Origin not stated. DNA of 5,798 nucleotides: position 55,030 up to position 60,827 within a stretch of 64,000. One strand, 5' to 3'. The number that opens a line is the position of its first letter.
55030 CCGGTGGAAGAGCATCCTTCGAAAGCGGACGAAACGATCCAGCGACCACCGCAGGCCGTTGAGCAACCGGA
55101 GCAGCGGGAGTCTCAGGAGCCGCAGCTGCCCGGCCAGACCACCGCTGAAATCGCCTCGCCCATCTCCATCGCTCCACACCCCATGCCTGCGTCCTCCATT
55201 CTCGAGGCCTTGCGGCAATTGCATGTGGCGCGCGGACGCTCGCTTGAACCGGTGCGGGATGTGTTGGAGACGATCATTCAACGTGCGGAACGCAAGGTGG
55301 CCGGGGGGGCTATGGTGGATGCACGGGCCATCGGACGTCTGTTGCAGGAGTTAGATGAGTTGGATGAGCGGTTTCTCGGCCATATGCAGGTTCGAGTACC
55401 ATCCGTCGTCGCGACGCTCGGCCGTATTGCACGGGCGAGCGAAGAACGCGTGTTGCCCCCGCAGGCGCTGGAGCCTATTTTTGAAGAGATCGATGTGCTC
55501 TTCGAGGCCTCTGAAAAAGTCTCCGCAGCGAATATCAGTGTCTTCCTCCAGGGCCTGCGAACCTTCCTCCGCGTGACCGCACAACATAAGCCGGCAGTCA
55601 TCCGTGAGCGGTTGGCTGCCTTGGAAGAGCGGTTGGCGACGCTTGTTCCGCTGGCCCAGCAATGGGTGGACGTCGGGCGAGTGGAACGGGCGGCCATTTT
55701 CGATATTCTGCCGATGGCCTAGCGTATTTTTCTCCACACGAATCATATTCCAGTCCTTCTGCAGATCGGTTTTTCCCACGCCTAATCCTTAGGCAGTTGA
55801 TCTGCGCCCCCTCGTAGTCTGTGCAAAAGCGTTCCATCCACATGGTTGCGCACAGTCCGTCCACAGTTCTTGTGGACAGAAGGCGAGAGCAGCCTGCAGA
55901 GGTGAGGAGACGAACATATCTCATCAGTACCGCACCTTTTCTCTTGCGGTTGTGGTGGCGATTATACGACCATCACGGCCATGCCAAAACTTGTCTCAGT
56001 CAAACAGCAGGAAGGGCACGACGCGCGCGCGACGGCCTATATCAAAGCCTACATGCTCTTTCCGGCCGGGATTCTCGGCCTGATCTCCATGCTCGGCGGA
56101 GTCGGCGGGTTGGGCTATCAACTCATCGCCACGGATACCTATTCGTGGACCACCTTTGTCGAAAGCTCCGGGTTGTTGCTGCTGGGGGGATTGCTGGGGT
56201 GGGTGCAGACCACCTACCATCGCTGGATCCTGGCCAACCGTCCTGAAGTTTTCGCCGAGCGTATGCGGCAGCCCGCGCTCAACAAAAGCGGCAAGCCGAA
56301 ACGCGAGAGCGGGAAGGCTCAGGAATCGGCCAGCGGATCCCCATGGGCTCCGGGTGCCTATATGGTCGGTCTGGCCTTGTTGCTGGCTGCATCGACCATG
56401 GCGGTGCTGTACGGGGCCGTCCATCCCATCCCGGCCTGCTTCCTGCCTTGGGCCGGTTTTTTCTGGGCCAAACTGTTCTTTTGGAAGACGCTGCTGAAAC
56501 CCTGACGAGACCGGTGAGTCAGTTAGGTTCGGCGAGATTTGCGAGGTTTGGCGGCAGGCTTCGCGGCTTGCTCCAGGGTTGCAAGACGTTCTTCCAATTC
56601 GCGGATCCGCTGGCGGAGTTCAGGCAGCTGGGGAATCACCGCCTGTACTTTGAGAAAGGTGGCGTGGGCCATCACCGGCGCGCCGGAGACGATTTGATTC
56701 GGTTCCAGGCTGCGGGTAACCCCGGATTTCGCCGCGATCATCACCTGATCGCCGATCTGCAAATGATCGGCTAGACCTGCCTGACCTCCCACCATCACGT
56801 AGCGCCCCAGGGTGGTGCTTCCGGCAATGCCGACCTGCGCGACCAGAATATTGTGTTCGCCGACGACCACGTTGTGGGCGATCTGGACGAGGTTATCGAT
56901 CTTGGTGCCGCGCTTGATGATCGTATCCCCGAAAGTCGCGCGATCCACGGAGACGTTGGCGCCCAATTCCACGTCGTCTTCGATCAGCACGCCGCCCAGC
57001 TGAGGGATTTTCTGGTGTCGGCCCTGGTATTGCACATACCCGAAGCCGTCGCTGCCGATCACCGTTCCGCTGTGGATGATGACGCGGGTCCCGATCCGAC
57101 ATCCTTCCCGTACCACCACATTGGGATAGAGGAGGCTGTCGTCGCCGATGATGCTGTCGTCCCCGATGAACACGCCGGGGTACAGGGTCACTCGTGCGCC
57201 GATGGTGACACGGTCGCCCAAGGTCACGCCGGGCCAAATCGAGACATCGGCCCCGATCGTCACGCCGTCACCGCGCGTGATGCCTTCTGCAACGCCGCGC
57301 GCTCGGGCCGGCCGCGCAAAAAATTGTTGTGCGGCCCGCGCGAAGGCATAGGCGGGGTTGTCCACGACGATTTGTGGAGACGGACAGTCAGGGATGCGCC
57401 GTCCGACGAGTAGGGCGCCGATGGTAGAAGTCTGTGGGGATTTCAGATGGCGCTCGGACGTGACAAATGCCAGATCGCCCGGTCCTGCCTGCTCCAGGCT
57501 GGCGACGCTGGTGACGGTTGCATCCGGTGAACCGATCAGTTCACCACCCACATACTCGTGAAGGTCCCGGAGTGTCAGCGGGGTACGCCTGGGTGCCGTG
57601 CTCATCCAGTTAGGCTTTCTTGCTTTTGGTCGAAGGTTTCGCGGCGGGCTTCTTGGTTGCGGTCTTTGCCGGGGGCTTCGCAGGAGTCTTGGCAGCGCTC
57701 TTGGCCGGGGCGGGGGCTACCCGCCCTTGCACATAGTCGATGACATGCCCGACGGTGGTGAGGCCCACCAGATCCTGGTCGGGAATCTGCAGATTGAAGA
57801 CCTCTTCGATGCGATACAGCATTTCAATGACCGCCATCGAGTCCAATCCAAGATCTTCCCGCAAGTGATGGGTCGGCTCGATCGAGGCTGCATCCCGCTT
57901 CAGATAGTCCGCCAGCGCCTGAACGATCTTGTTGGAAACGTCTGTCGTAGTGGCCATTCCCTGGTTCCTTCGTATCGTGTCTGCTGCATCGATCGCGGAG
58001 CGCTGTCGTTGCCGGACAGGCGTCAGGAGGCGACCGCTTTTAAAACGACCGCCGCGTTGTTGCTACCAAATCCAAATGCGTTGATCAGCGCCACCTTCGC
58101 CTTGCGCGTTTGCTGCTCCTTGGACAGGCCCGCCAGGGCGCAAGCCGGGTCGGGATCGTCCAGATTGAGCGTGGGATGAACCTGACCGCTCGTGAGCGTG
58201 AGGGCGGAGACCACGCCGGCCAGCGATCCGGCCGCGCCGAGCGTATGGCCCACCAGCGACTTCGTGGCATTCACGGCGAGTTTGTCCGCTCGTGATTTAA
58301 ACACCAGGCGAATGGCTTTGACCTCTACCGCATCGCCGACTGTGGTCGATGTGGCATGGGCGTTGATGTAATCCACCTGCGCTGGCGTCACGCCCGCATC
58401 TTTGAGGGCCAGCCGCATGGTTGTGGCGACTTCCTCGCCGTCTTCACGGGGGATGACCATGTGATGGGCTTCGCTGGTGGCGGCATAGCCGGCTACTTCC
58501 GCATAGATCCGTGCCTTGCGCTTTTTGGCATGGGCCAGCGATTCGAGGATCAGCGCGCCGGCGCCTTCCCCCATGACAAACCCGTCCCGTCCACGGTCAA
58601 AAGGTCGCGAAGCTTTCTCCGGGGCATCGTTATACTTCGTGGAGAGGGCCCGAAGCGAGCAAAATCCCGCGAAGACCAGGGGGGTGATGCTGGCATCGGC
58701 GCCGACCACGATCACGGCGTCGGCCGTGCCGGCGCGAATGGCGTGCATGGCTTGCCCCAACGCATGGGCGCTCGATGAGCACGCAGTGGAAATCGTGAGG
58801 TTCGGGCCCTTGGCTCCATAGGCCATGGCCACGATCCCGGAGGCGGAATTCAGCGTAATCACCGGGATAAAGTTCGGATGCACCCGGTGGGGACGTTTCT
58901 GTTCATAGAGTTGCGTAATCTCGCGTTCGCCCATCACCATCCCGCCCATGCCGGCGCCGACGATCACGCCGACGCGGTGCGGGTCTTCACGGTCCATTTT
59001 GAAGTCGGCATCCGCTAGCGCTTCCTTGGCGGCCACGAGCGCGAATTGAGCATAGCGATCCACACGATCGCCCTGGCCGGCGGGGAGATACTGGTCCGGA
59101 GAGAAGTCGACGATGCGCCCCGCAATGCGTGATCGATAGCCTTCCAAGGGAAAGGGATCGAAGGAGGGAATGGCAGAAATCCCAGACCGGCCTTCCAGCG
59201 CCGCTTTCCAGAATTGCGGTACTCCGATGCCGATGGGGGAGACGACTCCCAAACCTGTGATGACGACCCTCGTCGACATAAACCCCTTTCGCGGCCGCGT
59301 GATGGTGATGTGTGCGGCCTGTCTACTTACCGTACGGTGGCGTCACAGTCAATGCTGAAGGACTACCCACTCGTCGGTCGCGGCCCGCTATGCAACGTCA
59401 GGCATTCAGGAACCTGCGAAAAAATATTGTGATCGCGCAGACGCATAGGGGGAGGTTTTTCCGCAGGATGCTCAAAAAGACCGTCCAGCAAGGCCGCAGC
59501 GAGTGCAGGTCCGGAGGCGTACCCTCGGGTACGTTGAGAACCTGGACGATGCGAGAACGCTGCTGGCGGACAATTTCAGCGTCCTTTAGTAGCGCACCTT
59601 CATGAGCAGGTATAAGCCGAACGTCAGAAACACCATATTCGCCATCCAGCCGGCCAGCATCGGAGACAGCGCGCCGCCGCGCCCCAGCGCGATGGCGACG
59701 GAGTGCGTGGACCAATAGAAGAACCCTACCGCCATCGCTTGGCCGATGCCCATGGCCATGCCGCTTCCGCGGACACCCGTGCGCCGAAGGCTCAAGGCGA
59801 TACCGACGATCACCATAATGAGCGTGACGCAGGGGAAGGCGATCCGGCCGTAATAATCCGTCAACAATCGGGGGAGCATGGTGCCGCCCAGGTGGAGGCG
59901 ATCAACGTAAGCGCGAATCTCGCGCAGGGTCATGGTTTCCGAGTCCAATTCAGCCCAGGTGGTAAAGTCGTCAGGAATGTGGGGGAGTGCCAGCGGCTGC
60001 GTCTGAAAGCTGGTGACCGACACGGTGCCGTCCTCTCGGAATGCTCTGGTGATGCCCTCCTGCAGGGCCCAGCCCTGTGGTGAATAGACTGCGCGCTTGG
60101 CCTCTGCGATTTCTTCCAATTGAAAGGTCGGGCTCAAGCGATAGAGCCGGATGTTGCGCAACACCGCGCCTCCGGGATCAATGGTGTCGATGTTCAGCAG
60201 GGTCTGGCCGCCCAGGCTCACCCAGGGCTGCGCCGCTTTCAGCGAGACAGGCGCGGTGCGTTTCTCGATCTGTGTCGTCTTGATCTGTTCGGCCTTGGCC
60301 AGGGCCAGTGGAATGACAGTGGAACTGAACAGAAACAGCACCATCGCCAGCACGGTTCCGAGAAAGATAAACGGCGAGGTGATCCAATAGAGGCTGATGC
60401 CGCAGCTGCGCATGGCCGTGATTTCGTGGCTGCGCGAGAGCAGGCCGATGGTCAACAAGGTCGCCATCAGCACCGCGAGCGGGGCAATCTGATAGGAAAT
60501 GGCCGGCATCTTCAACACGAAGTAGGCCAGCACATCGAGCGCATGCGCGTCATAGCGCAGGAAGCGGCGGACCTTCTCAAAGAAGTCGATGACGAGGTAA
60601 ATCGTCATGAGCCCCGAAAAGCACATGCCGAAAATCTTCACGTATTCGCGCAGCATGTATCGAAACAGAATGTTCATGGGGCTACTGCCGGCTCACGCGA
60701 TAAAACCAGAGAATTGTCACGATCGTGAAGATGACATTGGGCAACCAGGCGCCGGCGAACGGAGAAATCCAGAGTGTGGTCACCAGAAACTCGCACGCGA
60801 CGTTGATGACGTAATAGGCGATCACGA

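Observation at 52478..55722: Duplicated His-less Hpt module, once stand-alone and once fused to an atypical HD-GYP: candidate new chemosensory-to-c-di-GMP output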

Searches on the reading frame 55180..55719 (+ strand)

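Call 67: search_protein_families(library=pfam, proteins=[window:55180-55719:+], max_evalue=10)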
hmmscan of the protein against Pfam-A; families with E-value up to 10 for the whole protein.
window:55180-55719:+ (180 aa): 3 families
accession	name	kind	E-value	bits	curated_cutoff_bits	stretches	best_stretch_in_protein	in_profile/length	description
PF24430.1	DUF7553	-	0.0026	18.7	27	2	7-73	6-72/85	Family of unknown function (DUF7553)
PF25392.1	MS_channel_TM1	-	0.019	15.4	27.1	1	134-163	26-55/79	Mechanosensitive ion channel, transmembrane helix 1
PF19979.4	DUF6415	-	0.02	16.1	27.5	1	56-95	18-57/95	Family of unknown function (DUF6415)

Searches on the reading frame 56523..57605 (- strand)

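Call 16: search_protein_families(library=pfam, proteins=[window:56523-57605:-], max_evalue=0.001)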
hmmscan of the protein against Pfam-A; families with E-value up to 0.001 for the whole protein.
window:56523-57605:- (360 aa): 4 families
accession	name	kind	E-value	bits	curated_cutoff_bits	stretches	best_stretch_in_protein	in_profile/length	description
PF00132.30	Hexapep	-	3e-32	109.4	27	3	150-184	1-35/36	Bacterial transferase hexapeptide (six repeats)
PF04613.19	LpxD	-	1.2e-15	57.5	30.8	1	28-93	1-69/70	UDP-3-O-[3-hydroxymyristoyl] glucosamine N-acyltransferase, LpxD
PF25084.1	LbH_EIF2B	-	5.1e-11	43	54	1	109-185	22-101/105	EIF2B subunit epsilon LbH domain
PF14602.12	Hexapep_2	-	3.6e-08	33.4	27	1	112-141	5-32/34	Hexapeptide repeat of succinyl-transferase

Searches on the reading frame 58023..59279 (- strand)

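Call 16: search_protein_families(library=pfam, proteins=[window:58023-59279:-], max_evalue=0.001)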
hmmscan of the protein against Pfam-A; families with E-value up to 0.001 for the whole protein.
window:58023-59279:- (418 aa): 4 families
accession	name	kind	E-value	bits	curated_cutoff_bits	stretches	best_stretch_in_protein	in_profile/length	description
PF00109.32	ketoacyl-synt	-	2.5e-60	204.7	20.8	1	3-251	2-252/252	Beta-ketoacyl synthase, N-terminal domain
PF02801.28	Ketoacyl-synt_C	-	1.1e-34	119.4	20.8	1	259-373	1-118/119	Beta-ketoacyl synthase, C-terminal domain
PF08545.16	ACP_syn_III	-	1.5e-05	25.2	24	1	163-196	3-36/80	3-Oxoacyl-[acyl-carrier-protein (ACP)] synthase III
PF00108.29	Thiolase_N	-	4.6e-05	23.3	26.4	1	157-194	75-112/260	Thiolase, N-terminal domain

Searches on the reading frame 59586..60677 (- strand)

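Call 16: search_protein_families(library=pfam, proteins=[window:59586-60677:-], max_evalue=0.001)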
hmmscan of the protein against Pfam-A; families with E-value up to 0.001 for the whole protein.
window:59586-60677:- (363 aa): 1 family
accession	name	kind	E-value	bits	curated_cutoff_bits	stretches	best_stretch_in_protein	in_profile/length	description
PF03739.19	LptF_LptG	-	1.8e-79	267.8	27.9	1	6-359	1-352/353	Lipopolysaccharide export system permease LptF/LptG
